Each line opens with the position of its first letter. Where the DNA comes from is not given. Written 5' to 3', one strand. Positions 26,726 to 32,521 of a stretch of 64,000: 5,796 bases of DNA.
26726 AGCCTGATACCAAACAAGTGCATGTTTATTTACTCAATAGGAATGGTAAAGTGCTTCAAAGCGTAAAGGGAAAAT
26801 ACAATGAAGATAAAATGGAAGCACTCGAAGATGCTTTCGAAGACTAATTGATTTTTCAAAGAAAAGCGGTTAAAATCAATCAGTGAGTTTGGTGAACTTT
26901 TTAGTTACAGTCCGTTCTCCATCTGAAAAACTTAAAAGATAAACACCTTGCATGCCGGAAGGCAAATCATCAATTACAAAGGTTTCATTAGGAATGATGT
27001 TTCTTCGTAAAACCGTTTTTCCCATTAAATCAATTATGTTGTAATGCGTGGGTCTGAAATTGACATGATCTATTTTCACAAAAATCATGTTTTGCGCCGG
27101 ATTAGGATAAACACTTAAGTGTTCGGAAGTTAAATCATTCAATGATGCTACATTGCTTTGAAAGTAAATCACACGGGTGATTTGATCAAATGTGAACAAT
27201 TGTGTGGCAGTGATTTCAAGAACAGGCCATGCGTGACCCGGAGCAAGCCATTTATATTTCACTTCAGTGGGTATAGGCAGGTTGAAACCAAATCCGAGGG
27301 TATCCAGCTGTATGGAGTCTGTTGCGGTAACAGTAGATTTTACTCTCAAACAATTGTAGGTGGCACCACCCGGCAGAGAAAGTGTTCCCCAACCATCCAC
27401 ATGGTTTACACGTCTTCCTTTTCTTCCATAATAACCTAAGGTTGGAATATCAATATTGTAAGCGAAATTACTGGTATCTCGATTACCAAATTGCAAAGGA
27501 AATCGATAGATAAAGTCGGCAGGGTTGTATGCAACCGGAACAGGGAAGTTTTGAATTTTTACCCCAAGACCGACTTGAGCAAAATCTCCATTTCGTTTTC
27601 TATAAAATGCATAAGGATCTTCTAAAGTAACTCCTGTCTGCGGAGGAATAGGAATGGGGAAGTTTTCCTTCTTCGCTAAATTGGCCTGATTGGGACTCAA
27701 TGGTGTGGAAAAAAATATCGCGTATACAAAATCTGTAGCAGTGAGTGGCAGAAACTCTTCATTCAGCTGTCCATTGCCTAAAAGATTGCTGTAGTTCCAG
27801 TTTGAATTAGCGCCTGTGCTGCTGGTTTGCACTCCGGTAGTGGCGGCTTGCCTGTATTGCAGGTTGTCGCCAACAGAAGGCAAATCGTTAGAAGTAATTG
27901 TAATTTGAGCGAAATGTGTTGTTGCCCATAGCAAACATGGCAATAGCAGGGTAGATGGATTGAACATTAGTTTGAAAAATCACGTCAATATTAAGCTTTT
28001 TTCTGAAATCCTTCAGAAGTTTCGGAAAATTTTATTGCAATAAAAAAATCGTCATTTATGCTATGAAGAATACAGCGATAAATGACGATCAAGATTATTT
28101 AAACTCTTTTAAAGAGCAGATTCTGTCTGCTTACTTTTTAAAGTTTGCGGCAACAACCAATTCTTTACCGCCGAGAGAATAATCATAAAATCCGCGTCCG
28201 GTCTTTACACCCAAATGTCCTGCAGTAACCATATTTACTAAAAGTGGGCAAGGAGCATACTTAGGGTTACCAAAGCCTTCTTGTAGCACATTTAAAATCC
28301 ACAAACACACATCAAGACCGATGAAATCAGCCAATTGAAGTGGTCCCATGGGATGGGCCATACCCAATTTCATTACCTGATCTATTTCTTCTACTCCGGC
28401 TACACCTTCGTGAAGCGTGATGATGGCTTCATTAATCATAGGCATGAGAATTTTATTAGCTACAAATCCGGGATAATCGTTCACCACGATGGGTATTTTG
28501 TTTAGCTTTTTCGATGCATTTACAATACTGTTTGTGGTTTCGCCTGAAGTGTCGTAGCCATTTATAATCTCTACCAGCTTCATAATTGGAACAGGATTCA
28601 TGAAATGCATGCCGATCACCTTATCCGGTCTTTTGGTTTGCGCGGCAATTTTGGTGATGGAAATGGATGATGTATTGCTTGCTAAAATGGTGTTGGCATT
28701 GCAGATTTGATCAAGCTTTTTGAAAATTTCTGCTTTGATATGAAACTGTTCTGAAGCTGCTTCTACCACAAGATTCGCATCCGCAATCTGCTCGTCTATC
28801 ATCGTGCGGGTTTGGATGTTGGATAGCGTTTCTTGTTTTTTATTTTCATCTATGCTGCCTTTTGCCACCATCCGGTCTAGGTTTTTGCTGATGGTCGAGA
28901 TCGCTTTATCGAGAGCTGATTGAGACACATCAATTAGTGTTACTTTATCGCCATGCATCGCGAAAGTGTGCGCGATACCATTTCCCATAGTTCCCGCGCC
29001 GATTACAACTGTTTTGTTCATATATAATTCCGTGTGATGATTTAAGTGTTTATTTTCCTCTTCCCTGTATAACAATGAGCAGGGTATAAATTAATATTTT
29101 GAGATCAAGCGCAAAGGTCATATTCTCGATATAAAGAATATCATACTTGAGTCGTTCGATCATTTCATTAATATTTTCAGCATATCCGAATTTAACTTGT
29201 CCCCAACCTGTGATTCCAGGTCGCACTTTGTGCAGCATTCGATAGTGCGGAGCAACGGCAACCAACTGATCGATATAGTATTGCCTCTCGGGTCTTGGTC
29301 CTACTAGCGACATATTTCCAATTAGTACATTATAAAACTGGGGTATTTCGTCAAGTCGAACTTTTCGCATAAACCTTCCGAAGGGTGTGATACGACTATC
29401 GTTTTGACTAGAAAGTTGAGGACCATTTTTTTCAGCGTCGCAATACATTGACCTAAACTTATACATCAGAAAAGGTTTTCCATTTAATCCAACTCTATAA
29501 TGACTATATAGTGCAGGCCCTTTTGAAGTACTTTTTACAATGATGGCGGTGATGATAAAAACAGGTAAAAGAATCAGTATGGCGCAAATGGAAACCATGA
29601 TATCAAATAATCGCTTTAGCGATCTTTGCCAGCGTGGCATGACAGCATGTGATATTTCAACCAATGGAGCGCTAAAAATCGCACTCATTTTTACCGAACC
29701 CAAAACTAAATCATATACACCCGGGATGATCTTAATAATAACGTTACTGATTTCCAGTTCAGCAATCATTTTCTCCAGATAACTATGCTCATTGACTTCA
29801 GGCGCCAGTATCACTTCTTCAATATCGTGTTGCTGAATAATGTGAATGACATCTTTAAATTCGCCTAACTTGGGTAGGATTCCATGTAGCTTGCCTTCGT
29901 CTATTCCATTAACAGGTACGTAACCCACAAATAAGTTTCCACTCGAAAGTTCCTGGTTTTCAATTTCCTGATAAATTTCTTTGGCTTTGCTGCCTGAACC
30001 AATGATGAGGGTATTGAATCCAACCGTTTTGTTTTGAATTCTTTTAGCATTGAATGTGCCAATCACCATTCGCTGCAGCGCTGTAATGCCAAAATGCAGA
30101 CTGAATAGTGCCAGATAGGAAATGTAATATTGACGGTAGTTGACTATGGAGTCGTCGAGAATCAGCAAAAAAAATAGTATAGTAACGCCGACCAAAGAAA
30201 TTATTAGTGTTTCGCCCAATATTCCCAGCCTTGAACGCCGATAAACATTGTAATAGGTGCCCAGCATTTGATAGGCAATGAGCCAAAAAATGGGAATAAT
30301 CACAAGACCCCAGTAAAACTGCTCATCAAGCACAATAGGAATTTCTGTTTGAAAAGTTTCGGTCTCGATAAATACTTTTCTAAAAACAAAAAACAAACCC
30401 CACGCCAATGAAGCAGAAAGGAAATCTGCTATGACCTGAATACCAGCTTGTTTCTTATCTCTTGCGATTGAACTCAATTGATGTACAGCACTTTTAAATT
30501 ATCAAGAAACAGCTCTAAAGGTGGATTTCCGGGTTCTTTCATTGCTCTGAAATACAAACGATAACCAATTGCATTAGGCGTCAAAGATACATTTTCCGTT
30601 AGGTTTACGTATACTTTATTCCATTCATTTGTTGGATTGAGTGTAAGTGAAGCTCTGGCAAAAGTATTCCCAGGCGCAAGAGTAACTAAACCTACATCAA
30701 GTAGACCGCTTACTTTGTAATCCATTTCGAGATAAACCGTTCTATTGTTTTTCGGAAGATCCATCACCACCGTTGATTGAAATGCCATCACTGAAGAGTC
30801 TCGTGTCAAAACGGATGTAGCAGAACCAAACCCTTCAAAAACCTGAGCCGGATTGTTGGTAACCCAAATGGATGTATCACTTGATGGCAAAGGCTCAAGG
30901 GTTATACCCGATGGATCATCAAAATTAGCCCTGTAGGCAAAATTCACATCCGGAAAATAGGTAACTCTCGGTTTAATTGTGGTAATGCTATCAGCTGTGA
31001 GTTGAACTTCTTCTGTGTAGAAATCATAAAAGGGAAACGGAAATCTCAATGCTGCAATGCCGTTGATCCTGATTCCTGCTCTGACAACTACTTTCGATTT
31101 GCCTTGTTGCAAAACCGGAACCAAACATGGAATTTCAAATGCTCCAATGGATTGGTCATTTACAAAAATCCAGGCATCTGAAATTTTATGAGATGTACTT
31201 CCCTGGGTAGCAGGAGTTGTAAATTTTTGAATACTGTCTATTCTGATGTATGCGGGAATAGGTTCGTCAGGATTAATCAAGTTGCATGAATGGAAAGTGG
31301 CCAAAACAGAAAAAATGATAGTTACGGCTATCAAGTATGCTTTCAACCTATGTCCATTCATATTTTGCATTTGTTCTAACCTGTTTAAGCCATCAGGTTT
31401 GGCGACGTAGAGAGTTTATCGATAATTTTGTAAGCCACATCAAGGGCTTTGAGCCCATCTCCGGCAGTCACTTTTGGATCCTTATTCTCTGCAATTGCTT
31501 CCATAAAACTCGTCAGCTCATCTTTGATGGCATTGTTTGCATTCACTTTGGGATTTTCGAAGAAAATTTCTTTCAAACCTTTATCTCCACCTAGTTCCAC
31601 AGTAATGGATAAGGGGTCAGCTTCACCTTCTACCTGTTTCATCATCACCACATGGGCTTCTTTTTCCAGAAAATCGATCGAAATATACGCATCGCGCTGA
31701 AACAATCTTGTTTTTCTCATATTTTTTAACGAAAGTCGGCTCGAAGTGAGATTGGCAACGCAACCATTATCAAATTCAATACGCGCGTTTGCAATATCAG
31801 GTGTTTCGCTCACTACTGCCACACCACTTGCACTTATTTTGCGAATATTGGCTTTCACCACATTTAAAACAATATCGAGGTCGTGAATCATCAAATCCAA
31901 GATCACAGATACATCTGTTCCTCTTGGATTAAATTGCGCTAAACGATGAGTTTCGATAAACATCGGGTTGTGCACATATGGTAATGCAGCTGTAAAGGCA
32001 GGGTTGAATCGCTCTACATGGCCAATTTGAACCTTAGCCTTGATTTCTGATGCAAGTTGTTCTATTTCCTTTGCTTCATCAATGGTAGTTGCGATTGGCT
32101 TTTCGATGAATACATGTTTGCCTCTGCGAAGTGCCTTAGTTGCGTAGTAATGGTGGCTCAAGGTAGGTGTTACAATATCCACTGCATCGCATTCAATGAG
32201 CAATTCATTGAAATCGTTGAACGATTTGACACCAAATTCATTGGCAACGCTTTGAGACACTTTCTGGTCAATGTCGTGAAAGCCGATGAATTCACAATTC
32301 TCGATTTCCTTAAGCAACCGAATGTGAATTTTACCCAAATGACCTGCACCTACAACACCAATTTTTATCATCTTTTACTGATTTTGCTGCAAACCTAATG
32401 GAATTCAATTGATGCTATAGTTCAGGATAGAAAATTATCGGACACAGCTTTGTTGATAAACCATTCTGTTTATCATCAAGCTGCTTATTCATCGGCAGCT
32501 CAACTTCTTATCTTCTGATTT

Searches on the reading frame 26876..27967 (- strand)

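Call 79: search_protein_families(library=ncbifam, proteins=[window:26876-27967:-], max_evalue=0.00001)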
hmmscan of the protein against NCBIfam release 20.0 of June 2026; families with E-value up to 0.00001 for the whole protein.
window:26876-27967:- (363 aa): 2 families
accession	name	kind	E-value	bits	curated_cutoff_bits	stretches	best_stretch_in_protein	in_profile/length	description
TIGR04183.1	Por_Secre_tail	domain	1.9e-11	43.8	23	1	286-360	1-71/72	T9SS type A sorting domain-containing protein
NF038113.1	T9SSA_dep_M36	equivalog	1.1e-08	33.7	885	1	271-358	780-866/869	T9SS-dependent M36 family metallopeptidase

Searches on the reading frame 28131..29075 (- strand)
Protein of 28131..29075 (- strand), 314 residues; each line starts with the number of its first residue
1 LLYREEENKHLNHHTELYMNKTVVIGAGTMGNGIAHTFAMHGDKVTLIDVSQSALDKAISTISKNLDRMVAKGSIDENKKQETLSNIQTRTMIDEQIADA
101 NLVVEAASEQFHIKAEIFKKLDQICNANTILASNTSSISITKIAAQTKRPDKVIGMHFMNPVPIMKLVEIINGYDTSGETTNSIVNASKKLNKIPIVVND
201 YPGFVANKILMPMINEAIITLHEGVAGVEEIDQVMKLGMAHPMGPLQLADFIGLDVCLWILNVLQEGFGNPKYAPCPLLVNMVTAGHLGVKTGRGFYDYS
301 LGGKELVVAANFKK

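Call 23: search_protein_families(library=pfam, proteins=[window:28131-29075:-], max_evalue=0.001)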
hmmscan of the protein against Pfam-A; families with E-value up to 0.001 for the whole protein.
window:28131-29075:- (314 aa): 7 families
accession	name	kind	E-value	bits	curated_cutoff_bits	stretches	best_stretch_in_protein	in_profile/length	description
PF02737.24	3HCDH_N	-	1.2e-62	211.5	22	1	23-200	3-179/180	3-hydroxyacyl-CoA dehydrogenase, NAD binding domain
PF00725.27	3HCDH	-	5.1e-35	120.3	22.1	1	203-299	1-97/97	3-hydroxyacyl-CoA dehydrogenase, C-terminal domain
PF00070.33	Pyr_redox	-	5.3e-05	24.1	22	1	21-63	1-46/82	Pyridine nucleotide-disulphide oxidoreductase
PF03435.24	Sacchrp_dh_NADP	-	8.1e-05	23.4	25.1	1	23-107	2-76/129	Saccharopine dehydrogenase NADP binding domain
PF07992.20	Pyr_redox_2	-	8.2e-05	22.6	26.1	1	17-73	142-196/291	Pyridine nucleotide-disulphide oxidoreductase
PF03446.21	NAD_binding_2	-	0.00024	21.6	21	1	24-69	4-43/161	NAD binding domain of 6-phosphogluconate dehydrogenase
PF01210.29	NAD_Gly3P_dh_N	-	0.00029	21.3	23.1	1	23-136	3-104/158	NAD-dependent glycerol-3-phosphate dehydrogenase N-terminus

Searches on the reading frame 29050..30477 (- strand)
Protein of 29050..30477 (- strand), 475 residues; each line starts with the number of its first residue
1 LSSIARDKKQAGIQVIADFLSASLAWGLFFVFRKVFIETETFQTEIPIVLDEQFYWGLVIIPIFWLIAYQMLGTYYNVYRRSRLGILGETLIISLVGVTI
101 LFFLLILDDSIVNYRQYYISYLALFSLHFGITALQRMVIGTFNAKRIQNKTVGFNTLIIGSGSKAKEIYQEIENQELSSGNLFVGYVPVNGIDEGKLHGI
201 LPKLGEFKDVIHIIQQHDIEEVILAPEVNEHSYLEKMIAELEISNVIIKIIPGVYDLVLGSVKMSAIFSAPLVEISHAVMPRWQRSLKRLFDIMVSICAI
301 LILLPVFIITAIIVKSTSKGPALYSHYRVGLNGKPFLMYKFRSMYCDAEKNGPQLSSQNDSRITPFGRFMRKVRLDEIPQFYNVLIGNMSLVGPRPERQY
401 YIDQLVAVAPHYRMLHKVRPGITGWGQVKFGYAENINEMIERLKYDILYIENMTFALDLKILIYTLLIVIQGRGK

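Call 23: search_protein_families(library=pfam, proteins=[window:29050-30477:-], max_evalue=0.001)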
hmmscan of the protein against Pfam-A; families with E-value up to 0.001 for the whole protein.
window:29050-30477:- (475 aa): 2 families
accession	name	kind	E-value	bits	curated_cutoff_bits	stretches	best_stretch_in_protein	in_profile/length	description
PF02397.22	Bac_transf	-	4.2e-66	222.3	27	1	288-470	1-178/179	Bacterial sugar transferase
PF13727.12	CoA_binding_3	-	3.7e-10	40.5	25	1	72-252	3-175/175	CoA-binding domain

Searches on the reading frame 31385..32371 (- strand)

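Call 23: search_protein_families(library=pfam, proteins=[window:31385-32371:-], max_evalue=0.001)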
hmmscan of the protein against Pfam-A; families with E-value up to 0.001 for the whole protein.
window:31385-32371:- (328 aa): 4 families
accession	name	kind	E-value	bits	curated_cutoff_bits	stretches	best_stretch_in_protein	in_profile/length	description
PF01408.29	GFO_IDH_MocA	-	4.2e-28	98.9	24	1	2-118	1-120/120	Oxidoreductase family, NAD-binding Rossmann fold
PF22725.1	GFO_IDH_MocA_C3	-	1.3e-08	35.3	27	1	126-217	23-109/124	GFO/IDH/MocA C-terminal domain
PF02826.25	2-Hacid_dh_C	-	0.0004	20.2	25.1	1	3-75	38-108/178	D-isomer specific 2-hydroxyacid dehydrogenase, NAD binding domain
PF22660.2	RS_preATP-grasp-like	-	0.00068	20.4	27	0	1-73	1-72/98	Ribonucleotide synthetase preATP-grasp domain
